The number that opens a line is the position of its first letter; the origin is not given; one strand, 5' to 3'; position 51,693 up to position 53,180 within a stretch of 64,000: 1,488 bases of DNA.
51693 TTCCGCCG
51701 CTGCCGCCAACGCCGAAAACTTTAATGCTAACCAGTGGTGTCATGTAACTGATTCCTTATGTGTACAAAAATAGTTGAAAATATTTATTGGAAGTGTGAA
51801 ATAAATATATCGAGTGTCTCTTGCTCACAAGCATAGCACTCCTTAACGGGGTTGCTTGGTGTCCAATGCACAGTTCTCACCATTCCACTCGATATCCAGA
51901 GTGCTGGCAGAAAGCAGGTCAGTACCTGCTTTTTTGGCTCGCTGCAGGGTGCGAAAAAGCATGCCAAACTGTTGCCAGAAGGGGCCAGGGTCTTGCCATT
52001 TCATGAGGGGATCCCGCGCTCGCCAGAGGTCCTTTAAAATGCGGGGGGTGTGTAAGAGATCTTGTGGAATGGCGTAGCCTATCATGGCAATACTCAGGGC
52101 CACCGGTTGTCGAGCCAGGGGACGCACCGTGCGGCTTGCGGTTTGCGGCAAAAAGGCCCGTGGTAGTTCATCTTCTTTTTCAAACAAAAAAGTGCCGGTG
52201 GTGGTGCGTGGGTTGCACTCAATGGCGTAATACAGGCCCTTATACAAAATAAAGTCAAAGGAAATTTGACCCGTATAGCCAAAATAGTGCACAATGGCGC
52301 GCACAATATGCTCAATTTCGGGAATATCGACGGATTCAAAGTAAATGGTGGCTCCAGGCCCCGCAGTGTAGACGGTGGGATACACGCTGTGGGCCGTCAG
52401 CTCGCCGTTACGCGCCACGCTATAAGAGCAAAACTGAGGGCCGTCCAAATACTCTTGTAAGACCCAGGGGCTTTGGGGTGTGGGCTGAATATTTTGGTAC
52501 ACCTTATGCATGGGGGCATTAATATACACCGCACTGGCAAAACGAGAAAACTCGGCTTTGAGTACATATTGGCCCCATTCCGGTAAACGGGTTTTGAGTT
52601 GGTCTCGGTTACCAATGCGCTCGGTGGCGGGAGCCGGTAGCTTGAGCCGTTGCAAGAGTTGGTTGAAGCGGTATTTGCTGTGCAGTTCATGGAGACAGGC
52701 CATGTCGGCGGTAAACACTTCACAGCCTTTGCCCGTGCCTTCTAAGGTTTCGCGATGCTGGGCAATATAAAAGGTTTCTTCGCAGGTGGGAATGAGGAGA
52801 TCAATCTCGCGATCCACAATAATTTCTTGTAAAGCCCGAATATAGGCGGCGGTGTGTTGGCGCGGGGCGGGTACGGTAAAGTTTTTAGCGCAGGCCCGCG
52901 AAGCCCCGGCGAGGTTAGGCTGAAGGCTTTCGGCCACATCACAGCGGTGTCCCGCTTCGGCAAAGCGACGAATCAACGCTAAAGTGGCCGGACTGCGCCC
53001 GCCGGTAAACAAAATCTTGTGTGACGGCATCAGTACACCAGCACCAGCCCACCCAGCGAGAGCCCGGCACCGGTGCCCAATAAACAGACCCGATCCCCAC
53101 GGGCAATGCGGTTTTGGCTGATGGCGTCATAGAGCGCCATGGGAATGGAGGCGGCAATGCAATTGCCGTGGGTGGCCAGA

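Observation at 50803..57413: Tail-less FtsZ paralog in an operon with ATP-grasp, KAS III, GH57 and DUF4912 genes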

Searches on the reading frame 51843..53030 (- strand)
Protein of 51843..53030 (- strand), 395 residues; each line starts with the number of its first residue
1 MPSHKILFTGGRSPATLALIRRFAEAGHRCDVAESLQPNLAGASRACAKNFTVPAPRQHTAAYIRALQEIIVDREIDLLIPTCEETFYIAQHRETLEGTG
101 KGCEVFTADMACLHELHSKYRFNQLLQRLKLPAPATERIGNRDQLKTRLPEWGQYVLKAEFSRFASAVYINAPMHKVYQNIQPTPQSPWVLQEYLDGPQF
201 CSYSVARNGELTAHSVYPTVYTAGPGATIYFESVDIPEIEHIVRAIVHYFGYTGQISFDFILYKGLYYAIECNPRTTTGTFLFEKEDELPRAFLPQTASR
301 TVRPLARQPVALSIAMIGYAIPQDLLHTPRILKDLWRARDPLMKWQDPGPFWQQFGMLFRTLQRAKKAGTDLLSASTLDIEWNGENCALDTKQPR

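Call 3: search_protein_families(library=pfam, proteins=[window:51843-53030:-], max_evalue=0.01)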
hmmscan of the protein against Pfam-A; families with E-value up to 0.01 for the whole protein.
window:51843-53030:- (395 aa): 2 families
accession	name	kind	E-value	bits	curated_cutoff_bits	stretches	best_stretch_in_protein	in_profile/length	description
PF02655.19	ATP-grasp_3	-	8.9e-05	23.1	23.2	1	118-278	3-159/160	ATP-grasp domain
PF21360.3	PylC-like_N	-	0.0027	18.2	27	1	19-98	12-90/96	PylC-like, N-terminal domain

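Call 4: search_protein_families(library=ncbifam, proteins=[window:51843-53030:-], max_evalue=0.01)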
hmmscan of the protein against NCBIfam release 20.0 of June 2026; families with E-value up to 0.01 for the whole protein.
window:51843-53030:- (395 aa): 6 families
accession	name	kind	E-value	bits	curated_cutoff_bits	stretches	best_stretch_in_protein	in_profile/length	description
NF005315.0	PRK06849.1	equivalog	4e-103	345.4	406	1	4-387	5-387/389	hypothetical protein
NF009405.0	PRK12767.1-4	equivalog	9.6e-09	34.7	390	1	19-200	14-190/320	carbamoyl phosphate synthase-like protein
NF009402.0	PRK12767.1-1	equivalog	5.6e-08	32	218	1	43-280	42-280/329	carbamoyl phosphate synthase-like protein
NF009404.0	PRK12767.1-3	equivalog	5.4e-07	28.8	316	1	41-135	37-128/344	carbamoyl phosphate synthase-like protein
NF009406.0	PRK12767.1-5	equivalog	2.6e-06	26.7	271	1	29-279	27-274/327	carbamoyl phosphate synthase-like protein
TIGR01369.1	CPSaseII_lrg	equivalog_domain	0.00025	18.8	1027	1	101-280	652-845/1052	carbamoyl-phosphate synthase (glutamine-hydrolyzing) large subunit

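Call 31: search_solved_structures(query=window:51843-53030:-, max_evalue=1)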
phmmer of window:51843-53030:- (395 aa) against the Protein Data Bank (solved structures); distinct sequences matched with E-value up to 1: 1.
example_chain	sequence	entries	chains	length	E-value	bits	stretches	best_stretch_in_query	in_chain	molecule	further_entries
1ib8_A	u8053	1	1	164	0.26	13.3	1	189-303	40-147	CONSERVED PROTEIN SP14.3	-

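Call 33: find_homologous_proteins(query=window:51843-53030:-, max_evalue=0.00001)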
Query window:51843-53030:- (395 aa): 3531 proteins with E <= 0.00001 among 7181 candidates; the best 120 are listed.
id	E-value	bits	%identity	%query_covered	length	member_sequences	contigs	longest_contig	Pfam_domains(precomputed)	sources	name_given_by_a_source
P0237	1.8e-264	895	96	100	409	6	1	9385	-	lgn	-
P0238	1.0e-234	797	89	98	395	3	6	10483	-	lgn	-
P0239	1.5e-233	793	87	98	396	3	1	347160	PF02655.20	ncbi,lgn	-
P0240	5.8e-229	778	85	99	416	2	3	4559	-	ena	-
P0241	1.7e-187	641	72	98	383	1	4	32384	-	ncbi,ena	-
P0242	1.5e-156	539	63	96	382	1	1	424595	PF02655.20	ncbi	ncbi:MAG: ATP-grasp domain-containing protein [Candidatus Sericytochromatia bacterium]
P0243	4.1e-154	531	63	97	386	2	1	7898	PF02655.20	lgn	-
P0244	8.8e-154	530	63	96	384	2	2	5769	PF02655.20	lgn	-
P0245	2.2e-144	499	59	97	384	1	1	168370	PF02655.20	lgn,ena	-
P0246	5.5e-143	495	60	96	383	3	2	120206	PF02655.20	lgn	-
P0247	1.2e-142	494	59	96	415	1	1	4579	PF02655.20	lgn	-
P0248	1.6e-142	493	58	97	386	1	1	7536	PF02655.20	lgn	-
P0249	1.4e-141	490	59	96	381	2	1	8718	PF02655.20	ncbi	ncbi:MAG: ATP-grasp domain-containing protein [Candidatus Sericytochromatia bacterium]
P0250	4.6e-140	485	58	97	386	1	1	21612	PF02655.20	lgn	-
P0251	9.8e-140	484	58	96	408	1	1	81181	PF02655.20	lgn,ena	-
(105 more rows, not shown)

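Call 35: find_related_loci(query=A1, collection=metagenome_contigs, flank=8000)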
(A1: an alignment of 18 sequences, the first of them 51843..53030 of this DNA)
Query A1 (395 aa) in metagenome_contigs; peptide patterns used: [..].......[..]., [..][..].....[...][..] (x = any residue, [..] = any of these).
600 stretches matched a pattern (row limit reached: there are more); 587 encode a relative of the query (tblastn E <= 1e-3); the best 80 are kept; 80 distinct loci.
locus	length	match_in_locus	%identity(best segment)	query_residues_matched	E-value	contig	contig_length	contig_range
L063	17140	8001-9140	51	4-384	2e-118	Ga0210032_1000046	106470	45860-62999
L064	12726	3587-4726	42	4-385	6e-99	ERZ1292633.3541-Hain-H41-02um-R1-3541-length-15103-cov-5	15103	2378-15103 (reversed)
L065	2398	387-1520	41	5-385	1e-92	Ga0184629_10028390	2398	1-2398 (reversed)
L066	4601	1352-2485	41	5-385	8e-87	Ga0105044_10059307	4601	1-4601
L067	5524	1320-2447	43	5-385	3e-86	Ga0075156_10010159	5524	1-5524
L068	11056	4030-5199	41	5-384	2e-85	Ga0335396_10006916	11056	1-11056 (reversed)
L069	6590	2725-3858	42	3-385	1e-85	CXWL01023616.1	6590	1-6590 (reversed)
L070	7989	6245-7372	41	5-385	3e-85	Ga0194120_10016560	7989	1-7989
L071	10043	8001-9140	41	4-385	4e-98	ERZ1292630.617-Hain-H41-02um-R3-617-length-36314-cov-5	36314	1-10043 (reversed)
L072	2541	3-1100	42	15-385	1e-86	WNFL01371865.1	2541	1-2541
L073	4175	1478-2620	41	5-386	4e-83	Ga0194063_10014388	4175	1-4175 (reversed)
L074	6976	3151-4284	41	1-385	8e-83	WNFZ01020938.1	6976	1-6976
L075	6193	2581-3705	41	5-384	1e-82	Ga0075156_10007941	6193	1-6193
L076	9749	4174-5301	40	5-385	1e-82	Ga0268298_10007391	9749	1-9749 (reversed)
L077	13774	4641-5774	41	1-385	2e-82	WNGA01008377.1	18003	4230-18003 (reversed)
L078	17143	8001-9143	39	6-386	6e-82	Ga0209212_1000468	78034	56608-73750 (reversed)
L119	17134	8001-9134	34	3-385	6e-70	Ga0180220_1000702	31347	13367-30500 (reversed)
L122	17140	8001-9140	35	6-386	3e-69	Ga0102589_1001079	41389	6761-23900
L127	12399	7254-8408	40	1-385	1e-68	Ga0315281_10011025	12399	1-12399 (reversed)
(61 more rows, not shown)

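Call 39: search_protein_families(library=pfam, proteins=[L122:12304-13449:+, L119:9137-10132:+, L078:10122-10973:+, L078:10963-12297:+, L127:8396-9439:+], max_evalue=0.001)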
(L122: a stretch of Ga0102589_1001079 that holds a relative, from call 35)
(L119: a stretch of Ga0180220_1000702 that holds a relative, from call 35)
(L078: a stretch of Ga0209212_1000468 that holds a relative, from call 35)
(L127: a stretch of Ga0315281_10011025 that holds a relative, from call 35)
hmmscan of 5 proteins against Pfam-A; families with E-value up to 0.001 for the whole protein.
L122:12304-13449:+ (381 aa): 0 families

L119:9137-10132:+ (331 aa): 8 families
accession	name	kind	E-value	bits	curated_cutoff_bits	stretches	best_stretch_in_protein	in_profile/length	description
PF01073.25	3Beta_HSD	-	1.6e-34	119.7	22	1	5-249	1-269/280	3-beta hydroxysteroid dehydrogenase/isomerase family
PF01370.27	Epimerase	-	1.4e-32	113.5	20.9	1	4-229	1-239/240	NAD dependent epimerase/dehydratase family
PF07993.18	NAD_binding_4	-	3.1e-21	76.1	20.1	1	50-211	74-257/258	Male sterility protein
PF16363.11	GDP_Man_Dehyd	-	4.6e-17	62.9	27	1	5-321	1-331/332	GDP-mannose 4,6 dehydratase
PF13460.12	NAD_binding_10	-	4.8e-12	46.6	27.2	1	8-169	1-146/184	NAD(P)H-binding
PF04321.23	RmlD_sub_bind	-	5e-12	45.9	27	1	2-186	1-168/287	RmlD substrate binding domain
PF02719.21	Polysacc_synt_2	-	4e-07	29.9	20.2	1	4-113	1-128/293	Polysaccharide biosynthesis protein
PF05368.20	NmrA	-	3e-05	24.2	27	1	3-112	4-106/298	NmrA-like family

L078:10122-10973:+ (283 aa): 2 families
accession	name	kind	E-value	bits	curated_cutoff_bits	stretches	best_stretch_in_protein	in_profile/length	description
PF00753.33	Lactamase_B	-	2.3e-13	51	22.7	1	34-122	7-70/196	Metallo-beta-lactamase superfamily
PF12706.13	Lactamase_B_2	-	0.0002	21.4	27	1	90-135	25-75/200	Beta-lactamase superfamily domain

L078:10963-12297:+ (444 aa): 0 families

L127:8396-9439:+ (347 aa): 2 families
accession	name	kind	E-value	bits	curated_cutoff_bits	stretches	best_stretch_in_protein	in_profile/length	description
PF00355.32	Rieske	-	3.5e-25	88.2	20.3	1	17-97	1-82/88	Rieske [2Fe-2S] domain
PF19112.6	VanA_C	-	1e-10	42.5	23.5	1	160-328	8-188/193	Vanillate O-demethylase oxygenase C-terminal domain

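Call 40: search_protein_families(library=ncbifam, proteins=[L122:12304-13449:+, L119:9137-10132:+, L078:10122-10973:+, L078:10963-12297:+], max_evalue=0.001)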
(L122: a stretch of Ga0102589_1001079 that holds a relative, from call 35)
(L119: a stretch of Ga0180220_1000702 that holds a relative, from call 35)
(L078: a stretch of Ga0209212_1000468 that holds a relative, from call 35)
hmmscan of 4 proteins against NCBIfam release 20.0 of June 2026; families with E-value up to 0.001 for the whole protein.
L122:12304-13449:+ (381 aa): 0 families

L119:9137-10132:+ (331 aa): 32 families (the best 25 are shown)
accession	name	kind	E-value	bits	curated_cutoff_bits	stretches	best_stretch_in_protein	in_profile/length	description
NF042422.1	oxyalk_red_OleD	equivalog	9e-67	225.8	580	1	2-326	1-328/329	2-alkyl-3-oxoalkanoate reductase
NF042423.1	oxyalk_red_Shew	equivalog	9e-61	205.8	580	1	2-320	9-329/331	2-alkyl-3-oxoalkanoate reductase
TIGR03466.1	HpnA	hypoth_equivalog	1.8e-37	129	367.65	1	2-329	1-324/327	hopanoid-associated sugar epimerase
TIGR01746.1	Thioester-redct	subfamily_domain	1.4e-23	83.8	213.35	1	61-251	84-283/371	thioester reductase domain-containing protein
NF052578.1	StrlDmthSdmBMthl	equivalog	2.3e-23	83.5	600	1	2-329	1-325/328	sterol demethylase protein SdmB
TIGR01181.1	dTDP_gluc_dehyt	equivalog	3.9e-19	68.9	365.1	1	3-329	1-314/321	dTDP-glucose 4,6-dehydratase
TIGR04180.1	EDH_00030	hypoth_equivalog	2.8e-18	66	475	1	4-252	1-260/297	NAD-dependent 4,6-dehydratase LegB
TIGR01179.1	galE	equivalog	2.5e-12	46.3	262.3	1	3-153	1-158/332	UDP-glucose 4-epimerase GalE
NF047350.1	aureusi_NRPS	equivalog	5.1e-12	43.5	2500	1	3-165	2029-2211/2373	aureusimine non-ribosomal peptide synthetase AusA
TIGR02622.1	CDP_4_6_dhtase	equivalog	3.4e-10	39.6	278.45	1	3-152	6-166/352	CDP-glucose 4,6-dehydratase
NF011728.1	PRK15181.1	equivalog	9.7e-10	38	760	1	4-239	18-273/348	Vi polysaccharide biosynthesis UDP-N-acetylglucosaminuronic acid C-4 epimerase TviC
NF038078.1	NRPS_MxcG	equivalog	1.7e-09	35.5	2300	1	59-246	1163-1353/1442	myxochelin non-ribosomal peptide synthetase MxcG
TIGR02197.1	heptose_epim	equivalog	2.5e-09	36.7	274.6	1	4-152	1-150/316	ADP-glyceromanno-heptose 6-epimerase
NF008872.0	PRK11908.1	equivalog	2.8e-09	36.5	294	1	1-329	1-338/349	bifunctional UDP-4-keto-pentose/UDP-xylose synthase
TIGR01777.1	yfcH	hypoth_equivalog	3.6e-09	36.6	207.35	1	4-251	1-244/292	TIGR01777 family oxidoreductase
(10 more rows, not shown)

L078:10122-10973:+ (283 aa): 15 families
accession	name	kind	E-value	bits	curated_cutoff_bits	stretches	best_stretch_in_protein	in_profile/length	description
NF045700.1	AHLLactAttM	equivalog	3e-24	85.9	390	1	3-235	2-220/257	AttM family quorum-quenching N-acyl homoserine lactonase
NF047925.1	pyridox_lacton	equivalog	1.1e-16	61.4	325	1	22-227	24-219/268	4-pyridoxolactonase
NF045699.1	AHLLactAiiA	equivalog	2.9e-13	49.6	375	1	4-137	4-137/251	quorum-quenching N-acyl homoserine lactonase AiiA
NF047976.1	lactonase_AhlS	equivalog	6.2e-13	48.4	475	1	26-230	36-228/276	AhlS family quorum-quenching N-acyl homoserine lactonase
NF047979.1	lactonase_AidB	equivalog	6.9e-08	32.1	360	1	83-221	81-211/271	AidB family quorum-quenching N-acyl homoserine lactonase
NF000469.2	CAR_gen_B3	exception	5.6e-07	28.8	500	1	86-131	103-151/311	CAR family subclass B3 metallo-beta-lactamase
NF000801.0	PRK00055.1-3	equivalog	5.4e-06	25.7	252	1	81-112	39-70/307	ribonuclease Z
TIGR02651.1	RNase_Z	equivalog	5.9e-06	25.6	292.95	1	81-112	37-68/302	ribonuclease Z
NF033105.1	bla_subclass_B3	equivalog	1.3e-05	24.7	240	1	86-115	52-81/257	subclass B3 metallo-beta-lactamase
NF000456.2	blaMSI-1_fam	exception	1.7e-05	24.2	550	1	82-121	73-115/289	MSI-1 family subclass B3 metallo-beta-lactamase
NF047919.1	lactonase_YtnP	equivalog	8.6e-05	21.9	425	1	77-126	81-131/274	YtnP family quorum-quenching lactonase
NF012229.1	bla_class_B_core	domain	0.00019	21.6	100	0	91-115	50-71/139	metallo-beta-lactamase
NF033106.1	blaL1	exception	0.0002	20.4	560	1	86-114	88-116/290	L1 family subclass B3 metallo-beta-lactamase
TIGR03307.1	PhnP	equivalog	0.00038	19.9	272.25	0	91-112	62-83/249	phosphonate metabolism protein PhnP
TIGR04558.1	SoxH_rel_PQQ_1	hypoth_equivalog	0.00095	18.3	300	0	92-202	68-165/285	quinoprotein relay system zinc metallohydrolase 1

L078:10963-12297:+ (444 aa): 8 families
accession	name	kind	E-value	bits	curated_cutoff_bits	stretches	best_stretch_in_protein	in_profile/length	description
TIGR02304.1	aden_form_hyp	equivalog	6.1e-170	565.9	251.9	1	3-438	1-427/430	F390 synthetase-related protein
NF045666.1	DVU1553_fam_AMP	equivalog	5e-16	58.7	300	1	169-332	158-330/331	DVU_1553 family AMP-dependent CoA ligase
NF041878.1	paak_haloarch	equivalog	6.7e-11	41.4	700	1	290-439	282-424/427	phenylacetate--CoA ligase PaaK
NF053551.1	FlxY_rubin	equivalog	4.4e-10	38.9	520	1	189-418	164-400/424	flexirubin biosynthesis putative acyl-CoA ligase FlxY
NF041596.1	fum_diaprop_lig_DdaG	equivalog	7.2e-07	28.5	700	1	170-313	123-274/390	fumarate--(S)-2,3-diaminopropanoate ligase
NF041217.1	BagE_FevW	exception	7.2e-06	25.2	800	1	240-326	214-305/424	bagremycin/ferroverdin synthetase BagE/FevW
TIGR03335.1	F390_ftsA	equivalog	0.00016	20.5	458.7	1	43-277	31-270/445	coenzyme F390 synthetase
TIGR02155.1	PA_CoA_ligase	equivalog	0.00064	18.4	646.3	0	290-360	277-338/422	phenylacetate--CoA ligase PaaK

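Call 58: predict_structure(alignment_id=A1)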
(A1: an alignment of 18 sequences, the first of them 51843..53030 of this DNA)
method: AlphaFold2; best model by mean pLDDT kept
length: 395 residues; sequences in the alignment: 18
mean_pLDDT: 92.0   pTM: 0.90
mean pLDDT of the five models: 92.0, 89.3, 89.2, 88.5, 88.5
residues with pLDDT >= 90: 327; 70-90: 54; 50-70: 6; < 50: 8
segments of 3 or more residues with pLDDT < 50: 388-395
pLDDT, mean of each block of 10 residues (from residue 1): 91 96 97 95 98 95 97 97 95 91 93 96 98 97 96 94 85 94 93 96 97 96 84 96 98 97 97 93 93 81 88 89 88 93 93 93 93 88 64 34
secondary structure, 60 per line:
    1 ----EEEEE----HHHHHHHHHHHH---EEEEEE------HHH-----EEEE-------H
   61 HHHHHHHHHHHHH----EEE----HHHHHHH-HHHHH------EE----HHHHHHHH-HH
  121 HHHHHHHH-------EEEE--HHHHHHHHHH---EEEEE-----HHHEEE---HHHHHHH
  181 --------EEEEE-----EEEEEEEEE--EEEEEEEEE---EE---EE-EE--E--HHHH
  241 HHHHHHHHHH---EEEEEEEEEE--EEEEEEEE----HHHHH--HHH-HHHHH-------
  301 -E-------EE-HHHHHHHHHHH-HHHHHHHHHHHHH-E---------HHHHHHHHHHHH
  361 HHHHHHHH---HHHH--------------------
elements in order: E5-9 H14-25 E29-34 E49-52 H60-73 E78-80 H85-91 H93-97 H110-117 H119-128 E136-139 H142-151 E155-159 E168-170 H174-180 E189-193 E199-207 E210-218 H237-250 E254-263 E266-273 H278-282 H289-293 H313-323 H325-337 H349-368 H372-375

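Call 60: fold_search(model_id=the predicted structure, library=pdb)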
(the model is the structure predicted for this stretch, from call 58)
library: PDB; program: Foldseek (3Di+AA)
matches with E <= 10: 1962; with E <= 0.001: 491
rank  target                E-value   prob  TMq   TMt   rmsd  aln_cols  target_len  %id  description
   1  2pn1                  1.8e-16  1.00  0.56  0.71   2.7       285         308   18  Crystal structure of carbamoylphosphate synthase large subunit (split gene in MJ) (ZP_00538348.1) from Exiguobacterium s (released 2007-05-08)
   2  3vot_A                3.4e-16  1.00  0.57  0.55   3.9       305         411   14  Crystal structure of L-amino acid ligase from Bacillus licheniformis (released 2012-11-07)
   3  3vot_B                5.9e-16  1.00  0.56  0.56   3.8       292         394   15  Crystal structure of L-amino acid ligase from Bacillus licheniformis (released 2012-11-07)
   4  2dzd_B                1.3e-15  1.00  0.51  0.45   6.4       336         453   14  Crystal structure of the biotin carboxylase domain of pyruvate carboxylase (released 2007-09-25)
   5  7zz8_B                2.1e-15  1.00  0.57  0.24   4.9       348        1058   13  Cryo-EM structure of Lactococcus lactis pyruvate carboxylase with acetyl-CoA and cyclic di-AMP (released 2022-10-12)
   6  7zz4                  4.3e-15  1.00  0.57  0.50   5.3       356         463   13  Cryo-EM structure of "BC closed" conformation of Lactococcus lactis pyruvate carboxylase with acetyl-CoA (released 2022-10-12)
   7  5vz0_A                4.9e-15  1.00  0.56  0.22   5.2       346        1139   12  Crystal structure of Lactococcus lactis pyruvate carboxylase G746A mutant in complex with cyclic-di-AMP (released 2017-08-16)
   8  3q2o_A                6.2e-15  1.00  0.61  0.64   4.7       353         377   12  Crystal Structure of purK: N5-carboxyaminoimidazole ribonucleotide synthetase (released 2011-10-26)
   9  5vyz_D                6.2e-15  1.00  0.55  0.21   5.6       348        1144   12  Crystal structure of Lactococcus lactis pyruvate carboxylase in complex with cyclic-di-AMP (released 2017-08-16)
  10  5vyz_A                8.9e-15  1.00  0.55  0.21   5.6       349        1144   13  Crystal structure of Lactococcus lactis pyruvate carboxylase in complex with cyclic-di-AMP (released 2017-08-16)
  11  5vz0_B                1.1e-14  1.00  0.55  0.21   5.4       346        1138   13  Crystal structure of Lactococcus lactis pyruvate carboxylase G746A mutant in complex with cyclic-di-AMP (released 2017-08-16)
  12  2yw2_A                1.2e-14  1.00  0.59  0.55   4.0       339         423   13  Crystal structure of GAR synthetase from Aquifex aeolicus in complex with ATP (released 2007-10-23)
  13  4mam_A                1.3e-14  1.00  0.57  0.60   4.6       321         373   12  The crystal structure of phosphoribosylaminoimidazole carboxylase ATPase subunit of Francisella tularensis subsp. tula (released 2013-08-28)
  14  3r5h_A                1.4e-14  1.00  0.59  0.61   4.9       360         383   13  Crystal Structure of ADP-AIR complex of purK: N5-carboxyaminoimidazole ribonucleotide synthetase (released 2012-03-21)
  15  1m6v_A                1.5e-14  1.00  0.50  0.21   5.4       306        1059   12  Crystal Structure of the G359F (small subunit) Point Mutant of Carbamoyl Phosphate Synthetase (released 2002-07-31)
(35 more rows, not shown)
